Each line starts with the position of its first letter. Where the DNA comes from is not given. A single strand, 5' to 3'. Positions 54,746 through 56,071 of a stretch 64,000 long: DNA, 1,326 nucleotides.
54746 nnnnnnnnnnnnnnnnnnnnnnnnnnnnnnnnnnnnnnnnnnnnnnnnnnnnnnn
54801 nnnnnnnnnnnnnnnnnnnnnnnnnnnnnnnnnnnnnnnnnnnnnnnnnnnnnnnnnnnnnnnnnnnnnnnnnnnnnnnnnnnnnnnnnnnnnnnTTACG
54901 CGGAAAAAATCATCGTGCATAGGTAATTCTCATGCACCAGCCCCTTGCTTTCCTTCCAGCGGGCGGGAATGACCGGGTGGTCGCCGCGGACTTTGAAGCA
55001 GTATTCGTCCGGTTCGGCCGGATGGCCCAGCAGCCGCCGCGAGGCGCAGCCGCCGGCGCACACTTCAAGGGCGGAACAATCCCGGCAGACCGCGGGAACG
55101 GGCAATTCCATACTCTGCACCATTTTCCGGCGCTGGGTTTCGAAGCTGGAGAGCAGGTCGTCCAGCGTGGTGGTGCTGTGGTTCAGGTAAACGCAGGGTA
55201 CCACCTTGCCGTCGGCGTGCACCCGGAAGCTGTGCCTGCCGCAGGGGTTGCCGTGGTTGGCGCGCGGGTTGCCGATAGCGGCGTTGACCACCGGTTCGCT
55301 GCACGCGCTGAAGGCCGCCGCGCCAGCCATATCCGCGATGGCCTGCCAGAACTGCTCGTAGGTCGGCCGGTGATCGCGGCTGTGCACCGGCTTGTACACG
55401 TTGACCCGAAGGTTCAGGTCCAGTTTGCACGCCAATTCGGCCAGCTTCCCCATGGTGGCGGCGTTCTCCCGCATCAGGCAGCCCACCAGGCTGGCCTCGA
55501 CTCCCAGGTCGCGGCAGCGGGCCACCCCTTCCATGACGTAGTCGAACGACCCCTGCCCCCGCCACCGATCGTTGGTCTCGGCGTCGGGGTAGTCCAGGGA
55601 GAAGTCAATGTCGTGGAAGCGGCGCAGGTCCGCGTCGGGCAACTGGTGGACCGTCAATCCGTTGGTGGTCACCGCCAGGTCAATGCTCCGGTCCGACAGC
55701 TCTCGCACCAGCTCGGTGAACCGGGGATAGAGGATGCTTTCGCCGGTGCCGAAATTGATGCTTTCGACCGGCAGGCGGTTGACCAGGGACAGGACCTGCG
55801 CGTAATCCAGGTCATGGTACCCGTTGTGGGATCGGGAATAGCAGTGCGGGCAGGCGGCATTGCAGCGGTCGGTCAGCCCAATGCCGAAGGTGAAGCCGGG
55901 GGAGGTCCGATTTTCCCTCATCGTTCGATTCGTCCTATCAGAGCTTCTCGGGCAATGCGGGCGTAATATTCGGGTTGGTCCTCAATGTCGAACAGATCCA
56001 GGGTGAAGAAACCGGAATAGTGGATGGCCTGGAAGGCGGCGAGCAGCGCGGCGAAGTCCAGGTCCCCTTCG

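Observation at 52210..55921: Three consecutive SPASM/twitch radical SAM paralog-like genes, one with a ~100-aa N-terminal extension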

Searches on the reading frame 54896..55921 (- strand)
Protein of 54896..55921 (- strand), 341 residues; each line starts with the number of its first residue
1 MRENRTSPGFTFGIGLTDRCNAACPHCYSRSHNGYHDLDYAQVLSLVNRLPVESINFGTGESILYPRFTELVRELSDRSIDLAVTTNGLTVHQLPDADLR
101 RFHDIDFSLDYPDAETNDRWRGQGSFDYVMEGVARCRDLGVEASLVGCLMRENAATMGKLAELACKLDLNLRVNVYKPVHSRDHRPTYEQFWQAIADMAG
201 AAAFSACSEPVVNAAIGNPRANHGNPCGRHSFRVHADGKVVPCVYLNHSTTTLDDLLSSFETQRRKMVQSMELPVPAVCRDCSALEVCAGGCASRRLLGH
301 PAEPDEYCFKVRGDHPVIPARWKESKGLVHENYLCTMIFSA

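Call 3: search_protein_families(library=pfam, proteins=[window:54896-55921:-], max_evalue=0.01)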
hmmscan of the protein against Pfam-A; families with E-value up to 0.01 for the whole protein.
window:54896-55921:- (341 aa): 2 families
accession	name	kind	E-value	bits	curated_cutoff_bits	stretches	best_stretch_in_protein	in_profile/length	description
PF04055.27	Radical_SAM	-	1e-18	68.5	29.5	1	16-163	3-165/166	Radical SAM superfamily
PF13186.11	SPASM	-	0.00028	21.6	21.5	1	228-282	4-66/67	Iron-sulfur cluster-binding domain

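Call 4: search_protein_families(library=ncbifam, proteins=[window:54896-55921:-], max_evalue=0.01)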
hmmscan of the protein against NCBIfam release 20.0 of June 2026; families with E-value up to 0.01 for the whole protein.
window:54896-55921:- (341 aa): 58 families (the best 25 are shown)
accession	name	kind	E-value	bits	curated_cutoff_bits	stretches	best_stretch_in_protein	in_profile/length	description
TIGR03962.1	mycofact_rSAM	equivalog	3e-21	76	265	1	15-314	17-337/339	mycofactocin radical SAM maturase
TIGR04303.1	GeoRSP_rSAM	equivalog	9.3e-21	74.7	400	1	14-308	9-324/325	GeoRSP system radical SAM/SPASM protein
TIGR04250.1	SCM_rSAM_ScmE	equivalog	1.2e-15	57.3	400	2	13-164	6-165/358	SynChlorMet cassette radical SAM/SPASM protein ScmE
TIGR04051.1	rSAM_NirJ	equivalog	1.2e-15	57.3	515.45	1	16-166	8-165/354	heme d1 biosynthesis radical SAM protein NirJ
TIGR04084.1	rSAM_AF0577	subfamily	2.6e-15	56.2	225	2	17-143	4-132/347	TIGR04084 family radical SAM/SPASM domain-containing protein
TIGR02666.1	moaA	equivalog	2.9e-15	56.1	284.05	1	14-193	14-208/336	GTP 3',8-cyclase MoaA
TIGR04251.1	SCM_rSAM_ScmF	equivalog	5.4e-15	55.6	400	1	16-177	10-183/353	SynChlorMet cassette radical SAM/SPASM protein ScmF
NF045574.1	sacti_mat_StsB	exception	6.1e-15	55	625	1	16-293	102-396/466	StsB family radical SAM/SPASM domain sactipeptide maturase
TIGR02668.1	moaA_archaeal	equivalog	8.6e-15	54.5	325.25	1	14-262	14-284/303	GTP 3',8-cyclase MoaA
TIGR04082.1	rSAM_for_selen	equivalog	2.3e-14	53.1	350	1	7-299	196-504/516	thio(seleno)oxazole modification radical SAM maturase SbtM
TIGR04317.1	W_rSAM_matur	equivalog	4.5e-14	52.3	380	1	14-251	8-263/349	tungsten cofactor oxidoreductase radical SAM maturase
TIGR04546.1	rSAM_ahbC_deAc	equivalog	2.4e-13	49.6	650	1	16-181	45-216/390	12,18-didecarboxysiroheme deacetylase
TIGR04055.1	rSAM_NirJ2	equivalog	1e-12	48.3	500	1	17-167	7-164/326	putative heme d1 biosynthesis radical SAM protein NirJ2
TIGR04054.1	rSAM_NirJ1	equivalog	1.5e-12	46.8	650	1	16-181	42-213/387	putative heme d1 biosynthesis radical SAM protein NirJ1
NF001199.0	PRK00164.2-1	equivalog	1.6e-12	47.2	231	1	12-191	14-202/308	GTP 3',8-cyclase MoaA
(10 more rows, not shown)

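Call 14: search_solved_structures(query=window:54896-55921:-, max_evalue=0.001)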
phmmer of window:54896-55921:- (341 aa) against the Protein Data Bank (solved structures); distinct sequences matched with E-value up to 0.001: 5.
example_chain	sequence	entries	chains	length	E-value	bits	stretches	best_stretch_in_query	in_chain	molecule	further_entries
7vob_C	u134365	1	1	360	8.1e-07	31.8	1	14-150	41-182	Cytosylglucuronate decarboxylase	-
7voc_C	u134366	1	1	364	8.2e-07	31.8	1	14-150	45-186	Cytosylglucuronate decarboxylase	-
9dfu_A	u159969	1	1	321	7.7e-05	25.3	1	16-93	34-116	Radical SAM core domain-containing protein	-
9dfn_A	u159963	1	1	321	8.7e-05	25.2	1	16-93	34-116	Radical SAM core domain-containing protein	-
6efn_A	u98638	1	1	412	0.00036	23.1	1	14-159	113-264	Sporulation killing factor maturation protein SkfB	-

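Call 25: find_homologous_proteins(query=window:54896-55921:-, max_evalue=0.00001)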
Query window:54896-55921:- (341 aa): 431 proteins with E <= 0.00001 among 2188 candidates; the best 120 are listed.
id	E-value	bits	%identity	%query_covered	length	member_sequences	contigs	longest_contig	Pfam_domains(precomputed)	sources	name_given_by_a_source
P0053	2.0e-237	805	100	100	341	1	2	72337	PF04055.28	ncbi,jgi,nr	ncbi:MAG: radical SAM protein [Candidatus Zixiibacteriota bacterium]|nr:MAG: radical SAM protein [ca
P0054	1.1e-155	536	65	100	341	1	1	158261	PF04055.28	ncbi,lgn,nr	ncbi:MAG: radical SAM protein [bacterium]|nr:radical SAM protein [bacterium]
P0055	2.3e-151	522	66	97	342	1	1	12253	PF04055.28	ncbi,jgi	jgi:radical SAM protein with 4Fe4S-binding SPASM domain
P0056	1.7e-149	516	64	98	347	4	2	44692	PF04055.28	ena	-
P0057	1.1e-145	503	62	99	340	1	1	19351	PF04055.28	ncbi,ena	-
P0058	1.3e-145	503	60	100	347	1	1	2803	PF04055.28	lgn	-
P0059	2.7e-145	502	61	100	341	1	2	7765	PF04055.28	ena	-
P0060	3.2e-145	502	64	97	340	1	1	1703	PF04055.28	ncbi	-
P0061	2.1e-143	496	62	99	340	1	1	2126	PF04055.28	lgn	-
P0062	2.9e-143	495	64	97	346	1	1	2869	PF04055.28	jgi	jgi:radical SAM protein with 4Fe4S-binding SPASM domain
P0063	4.1e-143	495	63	99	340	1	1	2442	PF04055.28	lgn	-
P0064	1.6e-142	493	61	98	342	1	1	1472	PF04055.28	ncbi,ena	-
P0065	4.9e-142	491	61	99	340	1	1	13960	PF04055.28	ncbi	-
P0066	8.0e-140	484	63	97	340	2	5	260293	PF04055.28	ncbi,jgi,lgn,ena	ncbi:MAG TPA: radical SAM protein [bacterium]|jgi:radical SAM protein with 4Fe4S-binding SPASM domai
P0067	3.3e-139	482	58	100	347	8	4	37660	PF04055.28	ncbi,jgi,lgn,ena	-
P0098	2.6e-91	325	43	96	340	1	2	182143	PF04055.28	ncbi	-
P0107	1.7e-87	312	44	96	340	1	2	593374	PF04055.28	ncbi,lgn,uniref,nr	ncbi:radical SAM protein|uniref:Radical SAM additional 4Fe4S-binding SPASM domain-containing protein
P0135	2.6e-79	285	40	96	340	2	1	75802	PF04055.28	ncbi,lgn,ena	-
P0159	6.1e-74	267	40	96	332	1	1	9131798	PF04055.28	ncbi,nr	ncbi:MAG: radical SAM protein [Candidatus Aminicenantes bacterium]|nr:MAG: radical SAM protein [Cand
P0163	1.3e-73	266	39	97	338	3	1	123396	PF04055.28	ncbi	-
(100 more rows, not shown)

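Call 26: find_encoding_contigs(protein=P0107, flank=10000, max_places=1)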
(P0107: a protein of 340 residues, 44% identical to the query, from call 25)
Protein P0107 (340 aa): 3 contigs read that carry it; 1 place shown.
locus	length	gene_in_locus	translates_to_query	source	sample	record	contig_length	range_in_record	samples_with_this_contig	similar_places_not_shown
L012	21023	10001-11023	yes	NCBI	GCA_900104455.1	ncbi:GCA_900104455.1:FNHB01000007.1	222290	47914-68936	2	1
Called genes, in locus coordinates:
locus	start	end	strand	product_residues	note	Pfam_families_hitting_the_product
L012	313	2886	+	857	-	PF02861:Clp_N, PF23569:NBD_SMAX1, PF00004:AAA, PF17871:AAA_lid_9, PF00004:AAA, PF07724:AAA_2, PF07728:AAA_5, PF10431:ClpB_D2-small, +9 more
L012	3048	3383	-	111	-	PF07883:Cupin_2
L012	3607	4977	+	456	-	PF01554:MatE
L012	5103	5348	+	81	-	-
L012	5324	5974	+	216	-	PF06414:Zeta_toxin, PF13671:AAA_33 (weak)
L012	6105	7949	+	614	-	PF13522:GATase_6, PF13537:GATase_7, PF00733:Asn_synthase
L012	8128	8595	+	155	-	-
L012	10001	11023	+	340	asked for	PF04055:Radical_SAM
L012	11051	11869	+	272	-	PF00142:Fer4_NifH, PF01656:CbiA, PF02374:ArsA_ATPase, PF10609:ParA (faint), PF13614:AAA_31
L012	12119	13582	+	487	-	PF00148:Oxidored_nitro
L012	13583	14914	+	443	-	PF00148:Oxidored_nitro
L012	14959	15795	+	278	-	PF00398:RrnaAD (weak), PF01209:Ubie_methyltran, PF13489:Methyltransf_23, PF03848:TehB (weak), PF05175:MTS (weak), PF13847:Methyltransf_31, PF08241:Methyltransf_11, PF13649:Methyltransf_25, +1 more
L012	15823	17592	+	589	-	PF01855:POR_N, PF02775:TPP_enzyme_C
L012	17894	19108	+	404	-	PF00291:PALP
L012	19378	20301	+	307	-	PF00892:EamA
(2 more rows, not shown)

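Call 27: find_encoding_contigs(protein=P0159, flank=10000, max_places=1)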
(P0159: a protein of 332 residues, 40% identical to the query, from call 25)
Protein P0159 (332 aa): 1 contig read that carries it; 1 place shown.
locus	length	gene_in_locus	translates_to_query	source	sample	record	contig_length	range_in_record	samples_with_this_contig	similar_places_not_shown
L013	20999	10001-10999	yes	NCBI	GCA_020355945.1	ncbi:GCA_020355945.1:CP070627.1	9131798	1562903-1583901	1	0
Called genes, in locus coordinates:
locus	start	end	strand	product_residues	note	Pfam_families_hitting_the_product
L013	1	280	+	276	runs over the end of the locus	PF13189:Cytidylate_kin2, PF04972:BON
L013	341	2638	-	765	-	PF00004:AAA (weak)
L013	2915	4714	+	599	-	PF09820:AAA-ATPase_like, PF08011:PDDEXK_9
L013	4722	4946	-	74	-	PF02080:TrkA_C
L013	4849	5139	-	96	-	-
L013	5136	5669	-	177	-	PF10502:Peptidase_S26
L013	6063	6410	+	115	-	-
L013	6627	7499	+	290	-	-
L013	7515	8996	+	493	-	PF04055:Radical_SAM, PF13353:Fer4_12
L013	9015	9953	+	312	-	PF00389:2-Hacid_dh, PF02826:2-Hacid_dh_C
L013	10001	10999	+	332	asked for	PF04055:Radical_SAM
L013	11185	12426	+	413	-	PF04055:Radical_SAM, PF13353:Fer4_12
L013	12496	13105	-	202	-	PF12784:PDDEXK_2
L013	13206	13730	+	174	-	-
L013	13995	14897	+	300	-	PF00578:AhpC-TSA, PF08534:Redoxin, PF00085:Thioredoxin (weak), PF13905:Thioredoxin_8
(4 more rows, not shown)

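Call 28: find_encoding_contigs(protein=P0098, flank=10000, max_places=1)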
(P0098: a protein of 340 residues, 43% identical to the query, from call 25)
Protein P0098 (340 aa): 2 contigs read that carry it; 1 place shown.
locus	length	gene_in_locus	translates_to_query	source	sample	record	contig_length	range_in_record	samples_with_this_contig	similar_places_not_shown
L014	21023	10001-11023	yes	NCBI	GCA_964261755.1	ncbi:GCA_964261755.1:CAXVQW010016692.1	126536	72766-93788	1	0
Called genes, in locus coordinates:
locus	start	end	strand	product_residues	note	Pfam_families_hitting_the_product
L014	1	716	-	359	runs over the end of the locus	-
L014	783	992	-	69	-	-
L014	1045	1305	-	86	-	-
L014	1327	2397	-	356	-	-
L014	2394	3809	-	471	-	PF13353:Fer4_12 (weak), PF04055:Radical_SAM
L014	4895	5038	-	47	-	-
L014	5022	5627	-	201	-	PF04647:AgrB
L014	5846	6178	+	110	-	PF13560:HTH_31, PF04545:Sigma70_r4 (faint), PF12844:HTH_19, PF13443:HTH_26 (faint), PF01381:HTH_3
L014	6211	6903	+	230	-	PF00072:Response_reg, PF04397:LytTR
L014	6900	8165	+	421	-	PF02518:HATPase_c (faint), PF14501:HATPase_c_5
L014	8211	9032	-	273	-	PF00665:rve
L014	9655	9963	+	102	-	-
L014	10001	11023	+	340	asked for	PF04055:Radical_SAM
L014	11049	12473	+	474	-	PF13353:Fer4_12 (weak), PF04055:Radical_SAM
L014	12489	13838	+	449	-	PF02310:B12-binding, PF04055:Radical_SAM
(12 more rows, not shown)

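Call 95: search_protein_families(library=padloc, proteins=[window:54896-55921:-], max_evalue=0.001)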
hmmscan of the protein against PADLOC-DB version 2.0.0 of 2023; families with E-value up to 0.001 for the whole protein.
window:54896-55921:- (341 aa): 2 families
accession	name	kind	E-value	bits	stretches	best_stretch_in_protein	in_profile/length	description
PDLC02903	pVip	-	4.5e-13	47.3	1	16-120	6-111/257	Viperins not associated with kinases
PDLC02904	pVip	-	3.6e-11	41.1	1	16-118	9-116/262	Viperins associated with kinases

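Call 97: find_encoding_contigs(protein=P0163, flank=10000, max_places=1)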
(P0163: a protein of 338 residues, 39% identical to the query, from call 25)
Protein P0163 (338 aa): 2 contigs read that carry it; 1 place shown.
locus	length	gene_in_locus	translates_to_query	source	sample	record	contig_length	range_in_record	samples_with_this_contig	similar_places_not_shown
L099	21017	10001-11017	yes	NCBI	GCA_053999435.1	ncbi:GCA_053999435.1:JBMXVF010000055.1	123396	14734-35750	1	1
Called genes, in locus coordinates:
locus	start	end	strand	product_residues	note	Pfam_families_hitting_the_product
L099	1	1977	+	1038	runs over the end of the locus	-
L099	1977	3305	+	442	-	-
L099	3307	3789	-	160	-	PF13671:AAA_33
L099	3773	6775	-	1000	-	PF13191:AAA_16, PF13176:TPR_7 (faint), PF13181:TPR_8 (faint), PF13428:TPR_14 (faint), PF13424:TPR_12, PF13424:TPR_12, PF17874:TPR_MalT, PF13424:TPR_12, +6 more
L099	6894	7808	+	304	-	PF01022:HTH_5, PF12840:HTH_20, PF01209:Ubie_methyltran, PF13489:Methyltransf_23, PF08241:Methyltransf_11, PF08242:Methyltransf_12, PF13649:Methyltransf_25, PF13847:Methyltransf_31, +2 more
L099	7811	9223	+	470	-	PF05221:AdoHcyase, PF00670:AdoHcyase_NAD, PF02826:2-Hacid_dh_C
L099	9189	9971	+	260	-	PF01261:AP_endonuc_2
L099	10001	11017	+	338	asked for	PF04055:Radical_SAM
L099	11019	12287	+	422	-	PF04055:Radical_SAM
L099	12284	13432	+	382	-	PF04055:Radical_SAM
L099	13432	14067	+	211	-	PF13489:Methyltransf_23 (weak), PF08241:Methyltransf_11, PF08242:Methyltransf_12 (weak), PF13649:Methyltransf_25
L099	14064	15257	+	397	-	PF02310:B12-binding, PF04055:Radical_SAM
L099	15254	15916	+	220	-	PF01128:IspD (weak), PF12804:NTP_transf_3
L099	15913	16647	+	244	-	PF13489:Methyltransf_23 (weak), PF08241:Methyltransf_11, PF08242:Methyltransf_12 (weak), PF13649:Methyltransf_25, PF13847:Methyltransf_31 (faint)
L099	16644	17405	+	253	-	PF01066:CDP-OH_P_transf (weak)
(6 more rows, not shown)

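Call 98: find_encoding_contigs(protein=P0135, flank=10000, max_places=1)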
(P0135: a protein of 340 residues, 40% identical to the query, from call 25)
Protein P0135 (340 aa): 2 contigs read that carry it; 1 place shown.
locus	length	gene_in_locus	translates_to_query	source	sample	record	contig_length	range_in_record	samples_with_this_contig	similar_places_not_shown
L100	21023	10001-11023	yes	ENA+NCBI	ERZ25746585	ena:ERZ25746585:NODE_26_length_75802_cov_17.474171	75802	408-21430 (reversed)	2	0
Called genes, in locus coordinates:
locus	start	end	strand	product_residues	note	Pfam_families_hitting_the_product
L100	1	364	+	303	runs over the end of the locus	PF01351:RNase_HII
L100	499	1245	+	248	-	-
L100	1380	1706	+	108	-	-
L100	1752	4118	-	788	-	PF12705:PDDEXK_1, PF06733:DEAD_2, PF13307:Helicase_C_2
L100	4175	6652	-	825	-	PF08126:Propeptide_C25, PF01364:Peptidase_C25, PF13860:FlgD_ig (weak)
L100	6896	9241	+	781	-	PF04879:Molybdop_Fe4S4, PF00384:Molybdopterin, PF01568:Molydop_binding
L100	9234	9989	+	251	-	PF01261:AP_endonuc_2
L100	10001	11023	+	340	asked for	PF04055:Radical_SAM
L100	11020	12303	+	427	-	PF04055:Radical_SAM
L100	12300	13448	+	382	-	PF04055:Radical_SAM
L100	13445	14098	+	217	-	PF05148:Methyltransf_8 (weak), PF13489:Methyltransf_23, PF13847:Methyltransf_31, PF08241:Methyltransf_11, PF08242:Methyltransf_12, PF13649:Methyltransf_25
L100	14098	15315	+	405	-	PF02310:B12-binding, PF04055:Radical_SAM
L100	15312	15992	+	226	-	PF01128:IspD (weak), PF12804:NTP_transf_3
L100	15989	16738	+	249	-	PF13489:Methyltransf_23, PF01209:Ubie_methyltran (weak), PF13649:Methyltransf_25, PF13847:Methyltransf_31, PF08241:Methyltransf_11, PF08242:Methyltransf_12 (weak)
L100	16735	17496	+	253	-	-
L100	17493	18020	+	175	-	PF12804:NTP_transf_3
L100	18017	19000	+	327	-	PF13517:FG-GAP_3 (faint)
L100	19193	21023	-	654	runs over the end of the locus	PF25302:NADase_transloc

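Call 104: search_protein_families(library=ncbifam, proteins=[L100:18017-19000:+], max_evalue=0.00001)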
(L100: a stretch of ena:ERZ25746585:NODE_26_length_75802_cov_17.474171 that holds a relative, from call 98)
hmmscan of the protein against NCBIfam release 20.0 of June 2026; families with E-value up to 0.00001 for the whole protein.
L100:18017-19000:+ (327 aa): 0 families
